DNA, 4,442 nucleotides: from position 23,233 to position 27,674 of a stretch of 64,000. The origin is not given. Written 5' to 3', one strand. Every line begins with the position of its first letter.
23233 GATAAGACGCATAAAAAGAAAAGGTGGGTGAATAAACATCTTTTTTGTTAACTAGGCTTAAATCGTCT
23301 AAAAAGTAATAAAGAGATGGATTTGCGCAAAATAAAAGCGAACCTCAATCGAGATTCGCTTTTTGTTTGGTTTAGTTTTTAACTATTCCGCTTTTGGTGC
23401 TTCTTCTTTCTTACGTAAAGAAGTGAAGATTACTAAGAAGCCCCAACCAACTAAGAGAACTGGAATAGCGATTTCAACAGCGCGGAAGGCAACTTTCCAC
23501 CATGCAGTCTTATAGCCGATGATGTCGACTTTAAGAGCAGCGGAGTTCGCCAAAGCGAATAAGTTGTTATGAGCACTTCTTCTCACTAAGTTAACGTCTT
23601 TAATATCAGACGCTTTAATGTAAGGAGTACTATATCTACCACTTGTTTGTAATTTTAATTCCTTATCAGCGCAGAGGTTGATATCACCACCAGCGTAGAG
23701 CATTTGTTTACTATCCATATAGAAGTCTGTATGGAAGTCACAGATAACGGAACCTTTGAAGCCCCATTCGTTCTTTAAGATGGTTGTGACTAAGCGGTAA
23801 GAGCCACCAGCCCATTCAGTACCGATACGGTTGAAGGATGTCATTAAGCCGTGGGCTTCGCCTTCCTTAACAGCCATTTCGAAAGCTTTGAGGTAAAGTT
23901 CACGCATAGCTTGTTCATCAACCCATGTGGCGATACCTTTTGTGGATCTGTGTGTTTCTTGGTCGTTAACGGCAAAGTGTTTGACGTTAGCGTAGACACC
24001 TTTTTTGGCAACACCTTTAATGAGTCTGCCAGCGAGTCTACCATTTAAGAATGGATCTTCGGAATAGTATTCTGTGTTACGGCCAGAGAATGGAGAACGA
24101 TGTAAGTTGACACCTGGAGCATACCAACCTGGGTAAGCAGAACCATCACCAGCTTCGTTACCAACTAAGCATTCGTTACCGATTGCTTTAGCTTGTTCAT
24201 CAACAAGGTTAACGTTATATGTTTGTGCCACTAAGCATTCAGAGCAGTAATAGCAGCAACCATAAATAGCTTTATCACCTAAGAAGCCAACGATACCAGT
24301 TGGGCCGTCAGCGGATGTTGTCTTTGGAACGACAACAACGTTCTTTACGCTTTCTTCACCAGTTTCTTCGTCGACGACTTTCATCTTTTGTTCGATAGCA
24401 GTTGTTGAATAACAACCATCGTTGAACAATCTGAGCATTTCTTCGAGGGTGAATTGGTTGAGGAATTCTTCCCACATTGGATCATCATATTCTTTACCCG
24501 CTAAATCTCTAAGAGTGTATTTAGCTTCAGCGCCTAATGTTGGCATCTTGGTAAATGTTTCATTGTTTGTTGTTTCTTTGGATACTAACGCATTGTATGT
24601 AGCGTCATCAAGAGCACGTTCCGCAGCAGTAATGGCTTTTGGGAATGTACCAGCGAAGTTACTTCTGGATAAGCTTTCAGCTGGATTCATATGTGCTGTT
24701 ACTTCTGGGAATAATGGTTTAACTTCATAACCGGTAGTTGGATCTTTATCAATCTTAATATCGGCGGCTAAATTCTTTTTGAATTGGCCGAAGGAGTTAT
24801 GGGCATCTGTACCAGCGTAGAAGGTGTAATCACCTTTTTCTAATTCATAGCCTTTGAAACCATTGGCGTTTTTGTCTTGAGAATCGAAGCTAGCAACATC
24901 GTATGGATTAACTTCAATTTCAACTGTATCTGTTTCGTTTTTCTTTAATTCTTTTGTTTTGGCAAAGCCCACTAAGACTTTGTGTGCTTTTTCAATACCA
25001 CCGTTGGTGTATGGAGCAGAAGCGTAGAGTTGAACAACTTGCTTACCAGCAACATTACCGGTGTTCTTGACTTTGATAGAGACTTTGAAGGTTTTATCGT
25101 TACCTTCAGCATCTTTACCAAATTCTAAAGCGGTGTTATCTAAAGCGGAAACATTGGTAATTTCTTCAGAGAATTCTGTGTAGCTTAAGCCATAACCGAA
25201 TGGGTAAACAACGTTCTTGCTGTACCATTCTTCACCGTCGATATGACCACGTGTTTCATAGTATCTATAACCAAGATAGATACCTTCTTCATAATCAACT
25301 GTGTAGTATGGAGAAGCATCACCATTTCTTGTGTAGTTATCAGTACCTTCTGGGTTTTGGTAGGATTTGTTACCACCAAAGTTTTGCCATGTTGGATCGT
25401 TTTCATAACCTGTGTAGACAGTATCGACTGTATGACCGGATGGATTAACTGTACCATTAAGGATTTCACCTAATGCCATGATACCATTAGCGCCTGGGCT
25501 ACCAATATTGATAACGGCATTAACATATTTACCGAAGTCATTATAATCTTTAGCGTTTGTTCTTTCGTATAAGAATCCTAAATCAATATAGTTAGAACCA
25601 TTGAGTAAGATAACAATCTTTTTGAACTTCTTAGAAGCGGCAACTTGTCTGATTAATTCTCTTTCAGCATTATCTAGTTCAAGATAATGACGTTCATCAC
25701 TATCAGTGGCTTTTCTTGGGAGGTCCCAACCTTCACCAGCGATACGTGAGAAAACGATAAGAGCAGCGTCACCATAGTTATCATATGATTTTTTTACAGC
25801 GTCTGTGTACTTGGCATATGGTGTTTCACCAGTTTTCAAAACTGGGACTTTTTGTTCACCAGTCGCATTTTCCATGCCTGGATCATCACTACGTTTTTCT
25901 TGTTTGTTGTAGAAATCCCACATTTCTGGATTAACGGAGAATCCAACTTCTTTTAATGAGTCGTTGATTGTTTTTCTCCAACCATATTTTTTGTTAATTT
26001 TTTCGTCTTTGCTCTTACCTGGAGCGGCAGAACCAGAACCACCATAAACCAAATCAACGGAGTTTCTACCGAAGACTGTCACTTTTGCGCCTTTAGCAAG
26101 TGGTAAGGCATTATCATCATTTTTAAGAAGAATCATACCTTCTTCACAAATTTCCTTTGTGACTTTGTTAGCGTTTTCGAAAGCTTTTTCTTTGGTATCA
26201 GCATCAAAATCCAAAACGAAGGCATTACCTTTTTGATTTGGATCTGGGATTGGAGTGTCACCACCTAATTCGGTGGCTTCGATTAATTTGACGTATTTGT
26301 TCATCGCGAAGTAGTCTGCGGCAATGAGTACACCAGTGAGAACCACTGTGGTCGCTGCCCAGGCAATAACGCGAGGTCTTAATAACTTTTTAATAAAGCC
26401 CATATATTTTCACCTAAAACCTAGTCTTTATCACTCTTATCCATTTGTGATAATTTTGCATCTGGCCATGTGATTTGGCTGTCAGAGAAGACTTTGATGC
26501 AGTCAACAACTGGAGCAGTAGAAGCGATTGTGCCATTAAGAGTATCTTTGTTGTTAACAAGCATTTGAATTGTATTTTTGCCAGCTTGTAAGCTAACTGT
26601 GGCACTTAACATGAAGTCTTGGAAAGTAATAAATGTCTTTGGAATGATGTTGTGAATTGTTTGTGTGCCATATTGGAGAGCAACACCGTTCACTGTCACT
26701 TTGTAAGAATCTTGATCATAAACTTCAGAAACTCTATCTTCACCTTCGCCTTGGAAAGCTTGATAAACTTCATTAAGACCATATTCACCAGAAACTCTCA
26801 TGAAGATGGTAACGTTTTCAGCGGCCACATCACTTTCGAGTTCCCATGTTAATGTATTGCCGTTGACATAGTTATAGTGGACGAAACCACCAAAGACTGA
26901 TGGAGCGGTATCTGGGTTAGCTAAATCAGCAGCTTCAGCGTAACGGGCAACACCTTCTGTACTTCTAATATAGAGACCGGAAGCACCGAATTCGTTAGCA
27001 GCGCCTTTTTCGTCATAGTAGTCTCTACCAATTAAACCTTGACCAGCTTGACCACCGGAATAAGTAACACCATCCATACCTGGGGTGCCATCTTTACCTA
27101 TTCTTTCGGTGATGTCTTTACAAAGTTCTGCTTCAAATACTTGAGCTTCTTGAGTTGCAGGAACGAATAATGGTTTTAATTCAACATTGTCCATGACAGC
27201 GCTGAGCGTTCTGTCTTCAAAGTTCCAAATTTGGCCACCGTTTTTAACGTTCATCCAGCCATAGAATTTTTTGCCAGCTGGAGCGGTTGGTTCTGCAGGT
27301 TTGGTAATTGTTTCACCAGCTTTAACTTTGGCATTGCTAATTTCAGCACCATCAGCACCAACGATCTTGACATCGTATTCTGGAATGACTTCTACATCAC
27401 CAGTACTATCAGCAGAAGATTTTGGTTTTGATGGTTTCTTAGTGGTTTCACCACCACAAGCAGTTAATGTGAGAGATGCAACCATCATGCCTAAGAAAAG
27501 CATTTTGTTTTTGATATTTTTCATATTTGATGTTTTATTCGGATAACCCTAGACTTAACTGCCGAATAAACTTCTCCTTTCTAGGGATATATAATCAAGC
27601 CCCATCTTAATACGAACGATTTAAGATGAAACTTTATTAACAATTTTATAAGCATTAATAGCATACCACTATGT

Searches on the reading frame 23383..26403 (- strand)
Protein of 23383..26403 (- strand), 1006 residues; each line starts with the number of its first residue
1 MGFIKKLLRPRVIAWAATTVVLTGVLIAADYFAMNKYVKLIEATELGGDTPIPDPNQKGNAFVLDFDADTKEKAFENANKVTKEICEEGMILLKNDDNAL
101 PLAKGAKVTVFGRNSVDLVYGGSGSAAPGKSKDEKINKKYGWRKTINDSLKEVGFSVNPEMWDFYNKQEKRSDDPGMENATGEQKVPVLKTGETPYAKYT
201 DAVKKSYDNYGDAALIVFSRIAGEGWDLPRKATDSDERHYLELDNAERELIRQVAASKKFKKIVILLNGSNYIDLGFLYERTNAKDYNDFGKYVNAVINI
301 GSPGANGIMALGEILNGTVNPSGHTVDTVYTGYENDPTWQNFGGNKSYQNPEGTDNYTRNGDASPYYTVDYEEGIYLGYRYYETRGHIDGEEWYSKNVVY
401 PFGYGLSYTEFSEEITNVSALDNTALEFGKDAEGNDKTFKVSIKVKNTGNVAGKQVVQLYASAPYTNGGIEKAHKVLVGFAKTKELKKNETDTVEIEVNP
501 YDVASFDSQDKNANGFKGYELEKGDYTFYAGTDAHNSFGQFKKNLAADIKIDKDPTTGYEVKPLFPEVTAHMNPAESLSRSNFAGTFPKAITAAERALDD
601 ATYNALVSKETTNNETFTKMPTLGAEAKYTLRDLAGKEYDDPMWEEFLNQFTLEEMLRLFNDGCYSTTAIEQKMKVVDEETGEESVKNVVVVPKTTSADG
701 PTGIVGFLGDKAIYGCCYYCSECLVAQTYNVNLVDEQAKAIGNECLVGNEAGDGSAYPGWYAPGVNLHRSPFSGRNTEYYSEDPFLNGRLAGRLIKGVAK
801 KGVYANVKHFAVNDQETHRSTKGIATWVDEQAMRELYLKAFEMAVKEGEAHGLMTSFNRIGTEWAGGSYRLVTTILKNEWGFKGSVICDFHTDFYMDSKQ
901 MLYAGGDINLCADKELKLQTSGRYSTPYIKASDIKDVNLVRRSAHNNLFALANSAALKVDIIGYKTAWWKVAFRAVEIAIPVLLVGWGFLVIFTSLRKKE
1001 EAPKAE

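Call 19: search_protein_families(library=pfam, proteins=[window:23383-26403:-], max_evalue=0.001)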
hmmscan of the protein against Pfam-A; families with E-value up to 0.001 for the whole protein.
window:23383-26403:- (1006 aa): 3 families
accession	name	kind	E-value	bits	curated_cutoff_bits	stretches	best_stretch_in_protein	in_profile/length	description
PF01915.27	Glyco_hydro_3_C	-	8.3e-22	78.6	31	1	90-379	1-200/200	Glycosyl hydrolase family 3 C-terminal domain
PF00933.27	Glyco_hydro_3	-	1e-21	78.2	27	1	690-914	61-284/316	Glycosyl hydrolase family 3 N terminal domain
PF14310.12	Fn3-like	-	1e-13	51.6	25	1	456-533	2-70/71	Fibronectin type III-like domain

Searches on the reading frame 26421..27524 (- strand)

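Call 19: search_protein_families(library=pfam, proteins=[window:26421-27524:-], max_evalue=0.001)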
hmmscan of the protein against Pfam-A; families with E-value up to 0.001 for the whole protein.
window:26421-27524:- (367 aa): 1 family
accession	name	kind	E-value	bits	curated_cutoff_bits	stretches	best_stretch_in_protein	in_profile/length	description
PF09479.16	Flg_new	-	4.9e-07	30.2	27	1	58-106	8-54/65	Listeria-Bacteroides repeat domain (List_Bact_rpt)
